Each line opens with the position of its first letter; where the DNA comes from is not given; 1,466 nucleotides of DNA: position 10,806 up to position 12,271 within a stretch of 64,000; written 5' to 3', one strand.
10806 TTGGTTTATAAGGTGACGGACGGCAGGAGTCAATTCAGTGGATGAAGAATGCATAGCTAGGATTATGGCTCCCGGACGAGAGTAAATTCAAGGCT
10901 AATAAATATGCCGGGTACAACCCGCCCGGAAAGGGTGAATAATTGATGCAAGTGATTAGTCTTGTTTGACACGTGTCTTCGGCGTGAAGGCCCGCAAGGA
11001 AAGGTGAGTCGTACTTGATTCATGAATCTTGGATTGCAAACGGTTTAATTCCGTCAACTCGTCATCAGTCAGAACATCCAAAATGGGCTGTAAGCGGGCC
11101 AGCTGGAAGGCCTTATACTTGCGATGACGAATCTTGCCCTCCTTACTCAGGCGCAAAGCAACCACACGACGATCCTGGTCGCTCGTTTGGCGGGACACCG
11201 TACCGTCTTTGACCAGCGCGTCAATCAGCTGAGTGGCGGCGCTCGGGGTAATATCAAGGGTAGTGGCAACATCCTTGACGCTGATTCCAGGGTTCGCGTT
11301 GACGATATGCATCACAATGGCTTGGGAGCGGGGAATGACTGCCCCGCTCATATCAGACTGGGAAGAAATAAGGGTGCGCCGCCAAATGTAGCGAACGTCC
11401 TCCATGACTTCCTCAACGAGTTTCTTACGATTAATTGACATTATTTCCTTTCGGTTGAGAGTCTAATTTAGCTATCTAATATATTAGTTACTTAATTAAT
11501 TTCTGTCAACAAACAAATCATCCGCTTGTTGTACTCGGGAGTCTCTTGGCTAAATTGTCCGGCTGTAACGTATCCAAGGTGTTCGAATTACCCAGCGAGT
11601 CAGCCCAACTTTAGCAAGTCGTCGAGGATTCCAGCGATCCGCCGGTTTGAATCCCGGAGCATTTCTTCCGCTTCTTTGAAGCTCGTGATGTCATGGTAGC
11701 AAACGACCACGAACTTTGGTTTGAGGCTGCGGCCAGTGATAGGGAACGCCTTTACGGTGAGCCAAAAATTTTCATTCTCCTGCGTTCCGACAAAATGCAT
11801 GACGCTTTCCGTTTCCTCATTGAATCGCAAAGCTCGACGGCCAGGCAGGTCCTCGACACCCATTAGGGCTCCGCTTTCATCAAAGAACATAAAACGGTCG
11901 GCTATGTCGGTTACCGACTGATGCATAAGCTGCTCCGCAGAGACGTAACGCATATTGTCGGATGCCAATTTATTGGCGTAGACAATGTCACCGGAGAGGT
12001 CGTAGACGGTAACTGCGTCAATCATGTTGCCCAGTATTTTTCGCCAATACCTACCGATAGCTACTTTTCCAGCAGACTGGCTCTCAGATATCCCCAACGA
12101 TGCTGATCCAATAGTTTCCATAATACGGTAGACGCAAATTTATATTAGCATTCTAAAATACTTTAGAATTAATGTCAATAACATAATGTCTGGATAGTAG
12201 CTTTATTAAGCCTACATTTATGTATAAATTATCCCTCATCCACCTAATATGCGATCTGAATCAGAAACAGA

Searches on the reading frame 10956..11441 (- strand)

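Call 3: search_protein_families(library=pfam, proteins=[window:10956-11441:-], max_evalue=0.01)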
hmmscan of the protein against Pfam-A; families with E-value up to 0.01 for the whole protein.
window:10956-11441:- (161 aa): 10 families
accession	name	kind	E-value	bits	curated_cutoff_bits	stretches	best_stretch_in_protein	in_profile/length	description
PF12802.13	MarR_2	-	2.4e-11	44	27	1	36-92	3-60/61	MarR family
PF01047.28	MarR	-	3.6e-11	43.2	24.6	1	38-94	3-59/59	MarR family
PF13412.12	HTH_24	-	3.9e-06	26.8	21.9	1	46-82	11-47/48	Winged helix-turn-helix DNA-binding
PF13463.12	HTH_27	-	4.8e-06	27.2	22.2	1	38-102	3-68/68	Winged helix DNA-binding domain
PF22381.2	Staph_reg_Sar_Rot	-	0.00017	22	27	1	42-103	18-79/85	Transcriptional regulator SarA/Rot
PF01325.25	Fe_dep_repress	-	0.0013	19.3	26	0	53-83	23-53/60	Iron dependent repressor, N-terminal DNA binding domain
PF13384.12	HTH_23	-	0.0022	18.2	24.6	0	48-80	16-45/50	Homeodomain-like domain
PF13601.12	HTH_34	-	0.0069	17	27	0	43-110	5-73/80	Winged helix DNA-binding domain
PF09397.16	FtsK_gamma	-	0.0069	16.5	30.6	0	45-94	12-61/63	Ftsk gamma domain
PF09339.16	HTH_IclR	-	0.007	16.5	22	0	49-84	15-50/52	IclR helix-turn-helix domain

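Call 4: search_protein_families(library=ncbifam, proteins=[window:10956-11441:-], max_evalue=0.01)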
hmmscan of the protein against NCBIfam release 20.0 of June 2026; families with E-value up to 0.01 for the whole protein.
window:10956-11441:- (161 aa): 17 families
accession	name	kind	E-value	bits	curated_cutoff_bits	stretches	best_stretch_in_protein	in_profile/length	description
NF050133.1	TransRegFabT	equivalog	1.1e-14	54.9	200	1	44-140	35-131/138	fatty acid biosynthesis transcriptional regulator FabT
NF053777.1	Saro0803TransReg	equivalog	9.1e-11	41.6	200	1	39-141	38-140/140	Saro_0803 family transcriptional regulator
NF045593.1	bilirub_TF_BilQ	equivalog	9.7e-10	38.3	125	1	47-141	39-133/135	bilirubin utilization transcriptional regulator BilQ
NF052638.1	TransRegOhrRVib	equivalog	1.3e-09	37.9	200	1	39-140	38-137/141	transcriptional regulator OhrR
NF008122.0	PRK10870.1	equivalog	1.4e-07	31.4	157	1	50-139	69-158/176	transcriptional repressor MprA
TIGR02337.1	HpaR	equivalog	8e-07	28.9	121.2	1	40-136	30-126/130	homoprotocatechuate degradation operon regulator HpaR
NF038251.1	AdcR_fam_Zn_TF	equivalog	1.1e-05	25.7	175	1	42-139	41-139/143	zinc-dependent MarR family transcriptional regulator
TIGR04472.1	reg_rSAM_mob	hypoth_equivalog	1.9e-05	24.7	240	1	39-139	32-132/141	radical SAM mobile pair system MarR family transcriptional regulator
NF008565.1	PRK11512.1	equivalog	2e-05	24.6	240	1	36-139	38-142/144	multiple antibiotic resistance transcriptional regulator MarR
NF002926.0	PRK03573.1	equivalog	6.1e-05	23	120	1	42-142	35-136/144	transcriptional regulator SlyA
NF007339.0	PRK09834.1-1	equivalog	0.00015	21.2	299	1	38-99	24-85/271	DNA-binding transcriptional regulator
TIGR01889.1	Staph_reg_Sar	paralog_domain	0.00077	19.8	62.6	1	48-101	39-92/109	staphylococcal accessory regulator family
NF053609.1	Sul12a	equivalog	0.0012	19.1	150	1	36-89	4-56/103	Sul12a family chromatin-organizing protein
NF052438.1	TransRegRv0880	equivalog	0.0012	18.6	220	1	54-133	50-129/143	Rv0880 family HTH-type transcriptional regulator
NF047395.1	TransRegLtdR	equivalog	0.0025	17.6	250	1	73-139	86-154/166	transcriptional regulator LdtR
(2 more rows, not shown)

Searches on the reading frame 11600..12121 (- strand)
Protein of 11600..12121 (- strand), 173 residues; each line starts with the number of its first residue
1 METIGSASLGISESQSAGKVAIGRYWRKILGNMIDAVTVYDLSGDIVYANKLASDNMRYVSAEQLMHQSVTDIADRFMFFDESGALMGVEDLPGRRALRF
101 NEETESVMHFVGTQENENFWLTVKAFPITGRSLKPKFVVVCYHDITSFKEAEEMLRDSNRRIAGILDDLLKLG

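Call 3: search_protein_families(library=pfam, proteins=[window:11600-12121:-], max_evalue=0.01)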
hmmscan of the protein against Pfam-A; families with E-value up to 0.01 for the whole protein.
window:11600-12121:- (173 aa): 4 families
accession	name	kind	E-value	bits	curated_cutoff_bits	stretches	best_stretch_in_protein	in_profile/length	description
PF13426.13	PAS_9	-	4.5e-05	24.1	27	1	35-146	2-102/103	PAS domain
PF08448.16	PAS_4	-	4.8e-05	24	23.1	1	32-149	3-109/110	PAS fold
PF00989.32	PAS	-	0.00017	22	22.6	1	26-72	3-48/113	PAS fold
PF12860.13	PAS_7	-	0.0078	16.8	27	0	31-153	2-115/115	PAS fold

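Call 4: search_protein_families(library=ncbifam, proteins=[window:11600-12121:-], max_evalue=0.01)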
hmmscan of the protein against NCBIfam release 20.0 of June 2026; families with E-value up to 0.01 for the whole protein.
window:11600-12121:- (173 aa): 5 families
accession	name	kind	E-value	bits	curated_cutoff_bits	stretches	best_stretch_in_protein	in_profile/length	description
TIGR00229.1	sensory_box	domain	1.3e-08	35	22.9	1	25-155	6-126/126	PAS domain S-box protein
NF053781.1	cdiGMPphdstlr2612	equivalog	7.2e-07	27.2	1600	1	15-152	6-138/1268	Tlr1612 family c-di-GMP phosphodiesterase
NF046044.1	PnpS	equivalog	0.00055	19.1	400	1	26-157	57-172/390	two-component system histidine kinase PnpS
NF047874.1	MASE3_PAS_HK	subfamily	0.00087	18.2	560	1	25-155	266-385/655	MASE3 domain-containing sensor histidine kinase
NF008468.0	PRK11360.1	equivalog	0.00092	17.7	646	1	25-160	269-392/616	two-component system sensor histidine kinase AtoS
